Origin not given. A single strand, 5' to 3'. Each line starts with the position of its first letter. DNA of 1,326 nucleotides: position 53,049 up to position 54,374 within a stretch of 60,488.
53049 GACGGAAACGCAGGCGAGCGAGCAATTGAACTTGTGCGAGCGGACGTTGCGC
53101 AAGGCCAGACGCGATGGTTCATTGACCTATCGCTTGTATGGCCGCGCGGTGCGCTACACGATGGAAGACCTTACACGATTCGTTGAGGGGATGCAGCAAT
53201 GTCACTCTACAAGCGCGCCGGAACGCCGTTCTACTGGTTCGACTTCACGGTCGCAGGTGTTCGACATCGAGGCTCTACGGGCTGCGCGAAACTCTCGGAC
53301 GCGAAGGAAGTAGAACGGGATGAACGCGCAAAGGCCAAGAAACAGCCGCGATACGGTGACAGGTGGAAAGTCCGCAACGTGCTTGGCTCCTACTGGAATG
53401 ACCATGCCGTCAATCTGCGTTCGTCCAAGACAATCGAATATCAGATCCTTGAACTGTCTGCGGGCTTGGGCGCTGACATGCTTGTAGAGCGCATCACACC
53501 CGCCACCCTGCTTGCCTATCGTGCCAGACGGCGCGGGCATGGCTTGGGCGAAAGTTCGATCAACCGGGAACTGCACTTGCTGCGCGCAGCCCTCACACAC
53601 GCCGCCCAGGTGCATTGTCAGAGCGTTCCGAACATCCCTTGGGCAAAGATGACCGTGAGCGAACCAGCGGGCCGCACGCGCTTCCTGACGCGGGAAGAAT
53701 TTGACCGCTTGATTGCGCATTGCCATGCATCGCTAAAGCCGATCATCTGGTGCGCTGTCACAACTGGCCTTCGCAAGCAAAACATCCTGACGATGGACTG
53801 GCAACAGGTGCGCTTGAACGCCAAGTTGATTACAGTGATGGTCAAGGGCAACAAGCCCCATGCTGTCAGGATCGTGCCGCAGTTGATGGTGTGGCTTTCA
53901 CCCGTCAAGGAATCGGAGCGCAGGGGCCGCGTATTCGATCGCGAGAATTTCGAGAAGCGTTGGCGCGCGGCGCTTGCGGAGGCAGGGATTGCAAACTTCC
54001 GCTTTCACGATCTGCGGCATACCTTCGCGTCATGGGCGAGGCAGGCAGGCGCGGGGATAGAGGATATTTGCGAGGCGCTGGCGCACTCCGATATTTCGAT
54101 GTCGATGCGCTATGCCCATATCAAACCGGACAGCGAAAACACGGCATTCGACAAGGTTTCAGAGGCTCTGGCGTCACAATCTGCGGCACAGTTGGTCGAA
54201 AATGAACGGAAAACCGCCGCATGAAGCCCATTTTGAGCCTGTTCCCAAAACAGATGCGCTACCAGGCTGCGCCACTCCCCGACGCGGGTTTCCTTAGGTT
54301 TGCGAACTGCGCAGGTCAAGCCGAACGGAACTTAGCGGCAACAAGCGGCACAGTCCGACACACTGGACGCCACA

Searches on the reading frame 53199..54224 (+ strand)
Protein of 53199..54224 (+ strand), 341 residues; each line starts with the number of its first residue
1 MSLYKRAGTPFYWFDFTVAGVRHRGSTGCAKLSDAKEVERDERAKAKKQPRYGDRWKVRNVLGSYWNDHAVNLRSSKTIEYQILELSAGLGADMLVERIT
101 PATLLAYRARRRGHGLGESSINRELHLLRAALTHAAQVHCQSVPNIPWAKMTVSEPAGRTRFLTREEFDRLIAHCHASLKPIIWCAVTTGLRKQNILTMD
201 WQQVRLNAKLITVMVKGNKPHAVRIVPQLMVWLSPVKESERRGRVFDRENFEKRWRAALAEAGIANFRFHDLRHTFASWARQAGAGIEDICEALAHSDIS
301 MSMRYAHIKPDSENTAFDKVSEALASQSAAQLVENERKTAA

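Call 25: search_protein_families(library=phrogs, proteins=[window:53199-54224:+], max_evalue=0.00001)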
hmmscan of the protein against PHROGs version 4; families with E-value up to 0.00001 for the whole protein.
window:53199-54224:+ (341 aa): 6 families
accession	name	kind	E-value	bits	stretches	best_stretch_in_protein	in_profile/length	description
phrog_1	-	integration and excision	4.4e-55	189.1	1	5-331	117-458/611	integrase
phrog_216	-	integration and excision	5.7e-33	115.3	1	149-325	41-241/301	integrase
phrog_35951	-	unknown function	2.1e-14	54.7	1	249-313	3-67/97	-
phrog_37709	-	unknown function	1.2e-09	39.2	1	131-210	30-108/116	-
phrog_7269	-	integration and excision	8.6e-08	33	1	247-316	9-77/89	integrase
phrog_7685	-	integration and excision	3.1e-07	31.2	1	231-321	155-236/240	integrase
